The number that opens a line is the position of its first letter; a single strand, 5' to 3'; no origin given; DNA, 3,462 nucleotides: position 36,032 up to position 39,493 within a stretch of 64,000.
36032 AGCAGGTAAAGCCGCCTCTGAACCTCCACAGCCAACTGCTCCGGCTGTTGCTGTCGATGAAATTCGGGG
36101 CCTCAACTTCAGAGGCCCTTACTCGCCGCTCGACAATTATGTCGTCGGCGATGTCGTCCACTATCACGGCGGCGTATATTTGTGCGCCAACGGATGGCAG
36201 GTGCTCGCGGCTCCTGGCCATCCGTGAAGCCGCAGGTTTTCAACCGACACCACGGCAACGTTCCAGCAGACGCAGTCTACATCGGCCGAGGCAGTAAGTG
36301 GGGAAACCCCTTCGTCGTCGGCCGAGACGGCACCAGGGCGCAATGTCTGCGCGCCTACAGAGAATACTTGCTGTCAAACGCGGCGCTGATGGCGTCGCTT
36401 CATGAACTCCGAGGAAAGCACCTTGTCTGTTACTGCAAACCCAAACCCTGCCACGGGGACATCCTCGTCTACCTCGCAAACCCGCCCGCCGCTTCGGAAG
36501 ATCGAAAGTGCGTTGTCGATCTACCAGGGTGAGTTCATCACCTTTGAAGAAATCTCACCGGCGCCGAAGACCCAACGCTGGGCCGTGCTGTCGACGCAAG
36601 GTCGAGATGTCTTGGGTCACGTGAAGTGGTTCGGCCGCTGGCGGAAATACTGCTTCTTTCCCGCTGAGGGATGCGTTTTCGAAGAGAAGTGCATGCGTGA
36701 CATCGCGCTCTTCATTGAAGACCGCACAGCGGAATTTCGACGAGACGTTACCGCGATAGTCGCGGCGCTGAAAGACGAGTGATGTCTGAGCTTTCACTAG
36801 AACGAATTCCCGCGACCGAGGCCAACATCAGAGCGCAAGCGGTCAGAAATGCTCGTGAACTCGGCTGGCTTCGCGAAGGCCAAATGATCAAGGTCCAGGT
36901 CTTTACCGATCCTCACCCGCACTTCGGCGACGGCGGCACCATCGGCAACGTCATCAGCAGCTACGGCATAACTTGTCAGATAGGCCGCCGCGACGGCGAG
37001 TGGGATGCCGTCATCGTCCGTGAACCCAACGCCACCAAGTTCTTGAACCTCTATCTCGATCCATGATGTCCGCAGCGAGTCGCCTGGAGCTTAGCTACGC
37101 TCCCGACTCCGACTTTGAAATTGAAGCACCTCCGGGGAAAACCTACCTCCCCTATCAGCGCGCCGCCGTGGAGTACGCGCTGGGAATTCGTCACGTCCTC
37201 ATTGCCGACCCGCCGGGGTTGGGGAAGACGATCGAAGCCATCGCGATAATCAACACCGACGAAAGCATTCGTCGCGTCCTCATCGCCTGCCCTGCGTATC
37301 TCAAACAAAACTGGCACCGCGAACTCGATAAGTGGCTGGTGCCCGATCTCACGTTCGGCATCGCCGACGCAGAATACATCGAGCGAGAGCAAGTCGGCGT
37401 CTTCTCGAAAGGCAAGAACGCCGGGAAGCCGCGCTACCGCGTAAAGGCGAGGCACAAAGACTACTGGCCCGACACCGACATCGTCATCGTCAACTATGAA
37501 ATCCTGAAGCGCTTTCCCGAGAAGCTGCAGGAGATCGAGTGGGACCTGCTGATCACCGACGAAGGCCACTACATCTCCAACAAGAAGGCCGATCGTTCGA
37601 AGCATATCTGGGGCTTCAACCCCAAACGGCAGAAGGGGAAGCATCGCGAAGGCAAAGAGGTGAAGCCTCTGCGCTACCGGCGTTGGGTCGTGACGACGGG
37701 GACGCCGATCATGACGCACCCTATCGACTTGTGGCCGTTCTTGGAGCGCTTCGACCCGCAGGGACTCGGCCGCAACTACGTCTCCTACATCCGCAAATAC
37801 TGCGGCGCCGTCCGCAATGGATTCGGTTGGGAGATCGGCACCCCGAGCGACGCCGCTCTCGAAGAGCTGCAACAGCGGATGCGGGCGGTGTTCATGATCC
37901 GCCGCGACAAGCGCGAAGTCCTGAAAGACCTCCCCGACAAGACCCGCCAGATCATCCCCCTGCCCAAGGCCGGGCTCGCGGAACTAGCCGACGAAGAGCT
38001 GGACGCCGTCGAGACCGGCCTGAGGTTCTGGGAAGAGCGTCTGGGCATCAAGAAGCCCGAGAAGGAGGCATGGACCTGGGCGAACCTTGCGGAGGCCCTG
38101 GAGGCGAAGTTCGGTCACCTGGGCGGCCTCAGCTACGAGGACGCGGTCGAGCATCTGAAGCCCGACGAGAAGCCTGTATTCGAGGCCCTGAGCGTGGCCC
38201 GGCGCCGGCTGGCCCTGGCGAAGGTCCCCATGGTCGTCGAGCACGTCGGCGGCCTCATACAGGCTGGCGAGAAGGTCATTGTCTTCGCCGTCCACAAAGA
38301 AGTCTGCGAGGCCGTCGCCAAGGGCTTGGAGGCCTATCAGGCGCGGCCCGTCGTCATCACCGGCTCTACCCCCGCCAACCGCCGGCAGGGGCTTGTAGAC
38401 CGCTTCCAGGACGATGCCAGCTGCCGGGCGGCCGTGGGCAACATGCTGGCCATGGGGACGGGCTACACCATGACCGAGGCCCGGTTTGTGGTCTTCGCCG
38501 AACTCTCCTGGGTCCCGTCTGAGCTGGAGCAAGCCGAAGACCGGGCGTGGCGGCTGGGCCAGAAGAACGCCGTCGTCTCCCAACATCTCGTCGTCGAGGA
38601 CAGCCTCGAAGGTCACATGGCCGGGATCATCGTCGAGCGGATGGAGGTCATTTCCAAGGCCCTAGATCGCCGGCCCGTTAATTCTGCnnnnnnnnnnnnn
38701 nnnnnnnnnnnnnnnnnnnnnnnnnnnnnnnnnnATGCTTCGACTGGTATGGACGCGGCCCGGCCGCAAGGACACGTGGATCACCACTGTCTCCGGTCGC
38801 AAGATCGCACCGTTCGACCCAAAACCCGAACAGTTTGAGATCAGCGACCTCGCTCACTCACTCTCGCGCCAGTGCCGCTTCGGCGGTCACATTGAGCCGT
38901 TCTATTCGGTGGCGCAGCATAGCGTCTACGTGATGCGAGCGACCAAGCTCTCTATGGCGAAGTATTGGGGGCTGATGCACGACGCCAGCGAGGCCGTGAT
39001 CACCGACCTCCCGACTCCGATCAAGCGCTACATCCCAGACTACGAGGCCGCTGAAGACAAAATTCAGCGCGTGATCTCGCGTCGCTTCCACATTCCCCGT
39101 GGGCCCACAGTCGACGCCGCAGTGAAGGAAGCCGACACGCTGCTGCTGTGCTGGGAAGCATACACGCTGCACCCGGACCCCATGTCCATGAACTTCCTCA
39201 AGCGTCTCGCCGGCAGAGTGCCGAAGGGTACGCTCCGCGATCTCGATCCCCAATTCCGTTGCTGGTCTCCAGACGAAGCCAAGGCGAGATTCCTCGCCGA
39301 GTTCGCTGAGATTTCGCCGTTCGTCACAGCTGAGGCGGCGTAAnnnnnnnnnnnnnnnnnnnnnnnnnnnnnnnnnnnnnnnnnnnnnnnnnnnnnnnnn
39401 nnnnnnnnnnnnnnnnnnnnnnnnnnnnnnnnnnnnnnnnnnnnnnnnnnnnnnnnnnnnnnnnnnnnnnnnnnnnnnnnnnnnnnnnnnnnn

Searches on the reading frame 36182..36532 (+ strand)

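Call 56: search_protein_families(library=pfam, proteins=[window:36182-36532:+], max_evalue=0.05)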
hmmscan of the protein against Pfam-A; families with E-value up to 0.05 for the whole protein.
window:36182-36532:+ (116 aa): 1 family
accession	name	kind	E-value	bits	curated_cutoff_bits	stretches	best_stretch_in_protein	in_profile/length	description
PF14216.11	DUF4326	-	8.5e-27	94.1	25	1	24-96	5-81/82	Domain of unknown function (DUF4326)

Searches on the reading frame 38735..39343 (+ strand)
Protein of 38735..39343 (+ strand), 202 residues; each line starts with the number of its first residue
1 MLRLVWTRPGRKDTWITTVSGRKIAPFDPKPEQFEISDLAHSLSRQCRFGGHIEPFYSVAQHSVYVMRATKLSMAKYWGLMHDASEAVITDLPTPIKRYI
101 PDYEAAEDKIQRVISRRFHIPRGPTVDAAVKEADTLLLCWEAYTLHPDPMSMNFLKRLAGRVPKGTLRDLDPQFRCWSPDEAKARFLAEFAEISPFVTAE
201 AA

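Call 50: search_protein_families(library=pfam, proteins=[window:38735-39343:+], max_evalue=0.01)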
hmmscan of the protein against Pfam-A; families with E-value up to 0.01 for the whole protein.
window:38735-39343:+ (202 aa): 1 family
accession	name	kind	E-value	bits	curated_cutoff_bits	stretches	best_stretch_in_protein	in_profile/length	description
PF12917.13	YfbR-like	-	4.8e-05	23.6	25.9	1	74-113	56-95/182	5'-deoxynucleotidase YfbR-like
